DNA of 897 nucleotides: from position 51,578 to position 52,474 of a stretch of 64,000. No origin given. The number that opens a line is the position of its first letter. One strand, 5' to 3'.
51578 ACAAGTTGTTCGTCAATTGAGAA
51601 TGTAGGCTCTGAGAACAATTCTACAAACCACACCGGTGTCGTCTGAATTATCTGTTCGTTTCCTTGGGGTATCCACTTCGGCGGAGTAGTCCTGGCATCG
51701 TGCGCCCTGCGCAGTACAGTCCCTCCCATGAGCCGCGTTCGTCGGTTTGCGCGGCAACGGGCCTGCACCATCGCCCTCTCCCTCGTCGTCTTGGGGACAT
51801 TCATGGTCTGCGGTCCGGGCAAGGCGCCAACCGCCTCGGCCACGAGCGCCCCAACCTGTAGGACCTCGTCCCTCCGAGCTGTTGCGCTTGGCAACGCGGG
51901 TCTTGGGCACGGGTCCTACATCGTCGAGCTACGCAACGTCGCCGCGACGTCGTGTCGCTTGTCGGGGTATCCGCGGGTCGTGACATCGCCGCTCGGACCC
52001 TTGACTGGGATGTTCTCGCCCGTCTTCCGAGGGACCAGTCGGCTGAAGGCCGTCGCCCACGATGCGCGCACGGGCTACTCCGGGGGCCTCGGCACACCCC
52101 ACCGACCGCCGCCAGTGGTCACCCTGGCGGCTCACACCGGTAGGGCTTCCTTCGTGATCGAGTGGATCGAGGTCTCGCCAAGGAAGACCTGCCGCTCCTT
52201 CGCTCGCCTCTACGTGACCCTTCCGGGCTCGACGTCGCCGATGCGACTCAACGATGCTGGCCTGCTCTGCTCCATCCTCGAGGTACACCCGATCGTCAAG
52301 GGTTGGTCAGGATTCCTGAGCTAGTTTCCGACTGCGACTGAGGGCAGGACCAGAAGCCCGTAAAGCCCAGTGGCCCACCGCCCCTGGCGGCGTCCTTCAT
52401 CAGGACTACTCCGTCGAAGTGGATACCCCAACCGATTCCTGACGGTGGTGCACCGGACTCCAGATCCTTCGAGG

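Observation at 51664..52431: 31-nt near-perfect inverted repeats bracketing a complete DUF4232 gene (768-bp cassette)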

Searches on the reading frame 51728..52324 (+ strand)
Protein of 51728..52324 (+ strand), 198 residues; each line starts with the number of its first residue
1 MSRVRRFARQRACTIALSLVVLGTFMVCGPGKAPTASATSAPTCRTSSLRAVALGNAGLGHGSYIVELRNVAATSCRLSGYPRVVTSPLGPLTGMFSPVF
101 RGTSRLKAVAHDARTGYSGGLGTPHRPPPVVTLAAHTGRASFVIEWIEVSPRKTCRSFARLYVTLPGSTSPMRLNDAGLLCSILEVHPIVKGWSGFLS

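Call 7: search_protein_families(library=pfam, proteins=[window:51728-52324:+], max_evalue=0.01)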
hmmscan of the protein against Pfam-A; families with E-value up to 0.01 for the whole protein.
window:51728-52324:+ (198 aa): 1 family
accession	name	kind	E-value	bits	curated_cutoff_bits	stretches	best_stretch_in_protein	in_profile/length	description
PF14016.12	DUF4232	-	2.7e-09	37.7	27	1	44-84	1-41/129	Domain of unknown function (DUF4232)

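Call 10: find_homologous_proteins(query=window:51728-52324:+)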
Query window:51728-52324:+ (198 aa): 6 proteins with E <= 0.001 among 943 candidates.
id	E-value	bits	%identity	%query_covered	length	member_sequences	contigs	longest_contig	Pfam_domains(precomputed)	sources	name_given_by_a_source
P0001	8.3e-103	360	86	100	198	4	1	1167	PF14016.13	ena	-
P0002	8.0e-102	357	85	100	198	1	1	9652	PF14016.13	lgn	-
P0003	1.9e-101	356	85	100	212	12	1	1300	PF14016.13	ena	-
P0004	4.3e-101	355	84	100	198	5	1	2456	PF14016.13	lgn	-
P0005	5.3e-80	286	72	100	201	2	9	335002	PF14016.13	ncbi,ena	-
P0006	5.2e-57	211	58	92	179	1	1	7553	PF14016.13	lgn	-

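Call 11: find_encoding_contigs(protein=P0005, flank=5000, max_places=6)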
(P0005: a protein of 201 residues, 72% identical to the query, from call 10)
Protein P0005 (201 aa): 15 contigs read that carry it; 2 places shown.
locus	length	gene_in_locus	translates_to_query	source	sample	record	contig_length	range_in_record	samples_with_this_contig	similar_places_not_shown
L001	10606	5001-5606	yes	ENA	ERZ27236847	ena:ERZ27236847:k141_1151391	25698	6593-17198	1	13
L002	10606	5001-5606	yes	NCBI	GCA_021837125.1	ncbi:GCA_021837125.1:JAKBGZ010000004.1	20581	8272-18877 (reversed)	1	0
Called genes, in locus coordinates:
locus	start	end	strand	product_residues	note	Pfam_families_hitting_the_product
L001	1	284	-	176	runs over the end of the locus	PF05016:ParE_toxin (weak)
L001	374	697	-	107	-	-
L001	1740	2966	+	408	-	PF03595:SLAC1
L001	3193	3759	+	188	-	-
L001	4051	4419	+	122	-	PF12840:HTH_20 (faint), PF01022:HTH_5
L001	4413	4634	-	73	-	-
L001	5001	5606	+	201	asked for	PF14016:DUF4232 (weak)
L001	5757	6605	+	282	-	-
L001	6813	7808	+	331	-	PF00248:Aldo_ket_red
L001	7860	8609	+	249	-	PF00106:adh_short, PF08659:KR, PF13561:adh_short_C2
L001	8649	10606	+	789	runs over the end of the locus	PF00990:GGDEF, PF00563:EAL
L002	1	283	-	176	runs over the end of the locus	PF05016:ParE_toxin (weak)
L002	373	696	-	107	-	-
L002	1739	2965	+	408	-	PF03595:SLAC1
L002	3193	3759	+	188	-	-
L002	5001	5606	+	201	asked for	PF14016:DUF4232 (weak)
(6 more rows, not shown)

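Call 12: find_encoding_contigs(protein=P0002, flank=5000, max_places=4)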
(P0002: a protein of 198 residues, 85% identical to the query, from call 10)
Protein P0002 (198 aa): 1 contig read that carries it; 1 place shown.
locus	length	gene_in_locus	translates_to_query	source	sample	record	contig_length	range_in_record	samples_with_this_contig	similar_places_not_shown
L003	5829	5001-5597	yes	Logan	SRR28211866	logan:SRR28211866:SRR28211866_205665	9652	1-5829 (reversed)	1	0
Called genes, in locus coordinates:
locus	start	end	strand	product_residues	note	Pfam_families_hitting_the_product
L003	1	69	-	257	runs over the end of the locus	PF12686:DUF3800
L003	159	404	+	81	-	-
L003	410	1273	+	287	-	PF08378:NERD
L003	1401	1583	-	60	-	-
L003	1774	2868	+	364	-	-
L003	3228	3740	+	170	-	PF08281:Sigma70_r4_2, PF04545:Sigma70_r4 (weak)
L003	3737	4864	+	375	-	-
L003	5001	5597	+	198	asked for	PF14016:DUF4232 (faint)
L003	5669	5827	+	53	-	?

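Call 13: find_encoding_contigs(protein=P0006, flank=5000, max_places=4)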
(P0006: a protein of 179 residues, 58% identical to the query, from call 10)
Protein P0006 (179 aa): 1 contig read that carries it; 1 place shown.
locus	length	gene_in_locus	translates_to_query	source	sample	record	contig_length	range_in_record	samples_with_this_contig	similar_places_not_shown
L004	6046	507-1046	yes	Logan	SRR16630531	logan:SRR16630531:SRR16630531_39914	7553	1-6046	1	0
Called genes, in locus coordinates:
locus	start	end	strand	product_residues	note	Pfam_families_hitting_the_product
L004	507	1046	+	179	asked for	PF14016:DUF4232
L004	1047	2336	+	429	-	-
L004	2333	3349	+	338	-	PF14016:DUF4232 (weak)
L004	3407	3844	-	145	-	-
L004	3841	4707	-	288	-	PF00756:Esterase (weak)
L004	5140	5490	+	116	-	PF08818:DUF1801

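Call 16: find_encoding_contigs(protein=P0004, flank=3000, max_places=4)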
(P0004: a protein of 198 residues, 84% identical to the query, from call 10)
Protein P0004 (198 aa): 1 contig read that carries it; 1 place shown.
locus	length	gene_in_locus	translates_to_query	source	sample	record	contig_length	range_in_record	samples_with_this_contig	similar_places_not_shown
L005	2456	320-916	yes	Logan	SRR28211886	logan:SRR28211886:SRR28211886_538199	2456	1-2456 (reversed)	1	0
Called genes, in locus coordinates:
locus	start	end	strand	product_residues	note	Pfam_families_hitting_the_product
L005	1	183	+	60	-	?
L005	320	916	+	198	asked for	PF14016:DUF4232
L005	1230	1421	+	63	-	-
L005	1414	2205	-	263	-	-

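Call 17: find_encoding_contigs(protein=P0003, flank=3000, max_places=4)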
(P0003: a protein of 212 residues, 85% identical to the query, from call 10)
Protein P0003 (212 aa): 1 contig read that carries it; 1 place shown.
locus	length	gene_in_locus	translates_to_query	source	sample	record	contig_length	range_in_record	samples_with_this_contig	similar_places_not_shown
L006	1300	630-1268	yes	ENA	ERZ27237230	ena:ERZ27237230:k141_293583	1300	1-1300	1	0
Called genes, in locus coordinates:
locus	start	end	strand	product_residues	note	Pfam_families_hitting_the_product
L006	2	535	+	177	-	?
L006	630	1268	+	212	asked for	PF14016:DUF4232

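Call 18: find_encoding_contigs(protein=P0001, flank=3000, max_places=4)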
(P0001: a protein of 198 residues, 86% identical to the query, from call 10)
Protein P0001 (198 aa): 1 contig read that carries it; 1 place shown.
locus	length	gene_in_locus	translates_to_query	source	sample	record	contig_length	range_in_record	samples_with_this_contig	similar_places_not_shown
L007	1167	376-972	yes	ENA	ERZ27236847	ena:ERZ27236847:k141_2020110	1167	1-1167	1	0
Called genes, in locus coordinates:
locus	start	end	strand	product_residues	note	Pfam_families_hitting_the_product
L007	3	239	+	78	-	?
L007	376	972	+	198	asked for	PF14016:DUF4232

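Call 44: find_homologous_proteins(query=L003:3737-4864:+, max_evalue=1e-20)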
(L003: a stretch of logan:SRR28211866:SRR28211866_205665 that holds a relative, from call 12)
Query L003:3737-4864:+ (375 aa): 30 proteins with E <= 1e-20 among 8000 candidates.
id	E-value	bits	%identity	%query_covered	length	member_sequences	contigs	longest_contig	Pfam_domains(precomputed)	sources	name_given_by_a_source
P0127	1.8e-229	779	100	100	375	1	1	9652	-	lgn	-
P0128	1.4e-209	714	92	100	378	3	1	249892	-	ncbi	-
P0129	4.0e-202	689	89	100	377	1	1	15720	-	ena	-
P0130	5.9e-198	675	86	100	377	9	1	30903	-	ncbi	-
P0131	2.3e-186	637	82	100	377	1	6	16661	-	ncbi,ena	-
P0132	3.1e-186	637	83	99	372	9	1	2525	-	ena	-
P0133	2.3e-185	634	83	100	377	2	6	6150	-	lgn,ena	-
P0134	1.8e-153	529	68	100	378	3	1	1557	-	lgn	-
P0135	2.9e-151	522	68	100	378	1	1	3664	-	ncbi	-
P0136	1.1e-112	395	55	99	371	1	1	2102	-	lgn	-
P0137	2.5e-105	371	54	99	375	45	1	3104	-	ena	-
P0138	8.1e-90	320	51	80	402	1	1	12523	-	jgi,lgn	jgi:hypothetical protein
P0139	3.6e-84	301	45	98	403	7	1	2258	-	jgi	jgi:hypothetical protein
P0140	5.6e-84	301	48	86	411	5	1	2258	-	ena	-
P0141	1.3e-83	300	49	97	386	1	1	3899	-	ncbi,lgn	-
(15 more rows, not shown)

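Call 45: find_encoding_contigs(protein=P0128, flank=5000, max_places=2)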
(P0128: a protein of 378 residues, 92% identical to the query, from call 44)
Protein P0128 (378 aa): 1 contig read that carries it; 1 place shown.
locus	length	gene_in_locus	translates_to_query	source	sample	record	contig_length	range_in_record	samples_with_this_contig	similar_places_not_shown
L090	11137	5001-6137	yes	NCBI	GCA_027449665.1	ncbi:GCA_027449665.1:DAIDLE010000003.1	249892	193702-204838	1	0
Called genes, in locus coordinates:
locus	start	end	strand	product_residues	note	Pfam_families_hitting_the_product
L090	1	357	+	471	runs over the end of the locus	PF00224:PK, PF03328:HpcH_HpaI (faint), PF02887:PK_C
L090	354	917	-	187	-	PF01583:APS_kinase, PF13671:AAA_33 (weak)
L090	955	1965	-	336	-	-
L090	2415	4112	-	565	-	PF21279:YhfX-like_C (faint), PF13773:DUF4170 (faint)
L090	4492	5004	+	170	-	PF08281:Sigma70_r4_2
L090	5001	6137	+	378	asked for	-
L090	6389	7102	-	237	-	-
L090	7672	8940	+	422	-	PF00278:Orn_DAP_Arg_deC, PF02784:Orn_Arg_deC_N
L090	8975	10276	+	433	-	PF03447:NAD_binding_3, PF00742:Homoserine_dh, PF01842:ACT, PF22629:ACT_AHAS_ss (weak)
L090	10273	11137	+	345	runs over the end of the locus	PF00291:PALP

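Call 46: find_encoding_contigs(protein=P0130, flank=5000, max_places=2)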
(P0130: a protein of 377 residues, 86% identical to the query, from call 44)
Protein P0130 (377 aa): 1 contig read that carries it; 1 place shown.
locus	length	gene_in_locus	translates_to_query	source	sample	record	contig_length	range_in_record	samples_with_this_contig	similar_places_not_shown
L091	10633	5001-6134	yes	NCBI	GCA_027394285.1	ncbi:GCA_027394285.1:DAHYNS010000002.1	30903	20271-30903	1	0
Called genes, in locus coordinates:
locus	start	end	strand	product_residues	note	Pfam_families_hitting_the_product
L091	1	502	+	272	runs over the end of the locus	PF08450:SGL, PF24684:Vgb_lyase, PF01436:NHL (faint)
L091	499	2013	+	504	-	PF00171:Aldedh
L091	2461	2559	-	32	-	-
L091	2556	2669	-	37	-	-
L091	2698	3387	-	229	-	PF02586:SRAP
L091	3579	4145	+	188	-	PF01381:HTH_3 (weak)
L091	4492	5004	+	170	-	PF08281:Sigma70_r4_2, PF04545:Sigma70_r4 (faint)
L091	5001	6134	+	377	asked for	-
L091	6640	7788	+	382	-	PF15902:Sortilin-Vps10 (faint), PF24316:Tli3 (faint), PF02012:BNR (faint), PF13088:BNR_2 (weak)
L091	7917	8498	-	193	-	-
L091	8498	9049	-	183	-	-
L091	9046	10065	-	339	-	PF18144:SMODS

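Call 53: find_encoding_contigs(protein=P0129, flank=6000, max_places=3)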
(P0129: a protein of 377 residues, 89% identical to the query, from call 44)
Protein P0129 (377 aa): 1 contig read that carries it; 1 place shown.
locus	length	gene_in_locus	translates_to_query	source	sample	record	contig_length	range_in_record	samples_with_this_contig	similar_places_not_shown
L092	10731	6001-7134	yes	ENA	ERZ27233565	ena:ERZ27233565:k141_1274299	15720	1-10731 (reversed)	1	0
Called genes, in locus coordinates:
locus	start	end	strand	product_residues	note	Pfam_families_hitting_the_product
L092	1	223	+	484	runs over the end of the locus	PF04326:SLFN_AlbA_2, PF13749:HATPase_c_4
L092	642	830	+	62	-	-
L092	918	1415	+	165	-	-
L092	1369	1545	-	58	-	-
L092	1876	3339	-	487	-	PF00899:ThiF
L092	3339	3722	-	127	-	-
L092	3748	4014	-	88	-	-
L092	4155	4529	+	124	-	-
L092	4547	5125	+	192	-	PF06114:Peptidase_M78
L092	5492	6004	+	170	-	PF08281:Sigma70_r4_2, PF04545:Sigma70_r4 (weak)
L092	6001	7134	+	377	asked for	-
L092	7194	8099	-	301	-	-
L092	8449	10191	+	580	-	-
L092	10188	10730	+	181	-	?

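Call 60: search_protein_families(library=pfam, proteins=[L090:6389-7102:-, L092:7194-8099:-, L005:1414-2205:-, L003:1774-2868:+], max_evalue=0.0001)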
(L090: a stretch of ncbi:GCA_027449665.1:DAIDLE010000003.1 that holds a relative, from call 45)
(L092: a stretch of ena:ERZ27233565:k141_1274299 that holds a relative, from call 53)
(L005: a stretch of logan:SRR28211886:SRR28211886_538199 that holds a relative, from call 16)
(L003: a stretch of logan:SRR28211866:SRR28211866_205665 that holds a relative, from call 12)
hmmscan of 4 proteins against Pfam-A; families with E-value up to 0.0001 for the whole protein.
L090:6389-7102:- (237 aa): 0 families

L092:7194-8099:- (301 aa): 0 families

L005:1414-2205:- (263 aa): 0 families

L003:1774-2868:+ (364 aa): 1 family
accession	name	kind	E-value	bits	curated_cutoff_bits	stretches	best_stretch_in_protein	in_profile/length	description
PF10137.14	CAP12-PCTIR_TIR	-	6.9e-05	23.3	24.7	0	4-99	14-110/119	CAP12/Pycsar effector protein, TIR domain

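Call 81: predict_structure(alignment_id=A2)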
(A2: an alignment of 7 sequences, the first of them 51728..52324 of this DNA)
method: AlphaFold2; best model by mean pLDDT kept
length: 198 residues; sequences in the alignment: 7
mean_pLDDT: 36.4   pTM: 0.25
mean pLDDT of the five models: 36.4, 34.0, 30.0, 28.7, 27.7
residues with pLDDT >= 90: 0; 70-90: 0; 50-70: 3; < 50: 195
segments of 3 or more residues with pLDDT < 50: 3-5, 7-70, 72-198
pLDDT, mean of each block of 10 residues (from residue 1): 47 43 35 30 41 41 44 43 30 31 40 29 31 30 36 38 38 42 33 24
secondary structure, 60 per line:
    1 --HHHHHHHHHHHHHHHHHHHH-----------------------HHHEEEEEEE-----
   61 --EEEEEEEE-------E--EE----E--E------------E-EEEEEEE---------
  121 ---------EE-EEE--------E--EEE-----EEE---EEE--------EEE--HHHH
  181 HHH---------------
elements in order: H3-22 E49-55 E63-70 E105-111 E133-135 E147-149 E155-157 E161-163 E172-174 H177-183
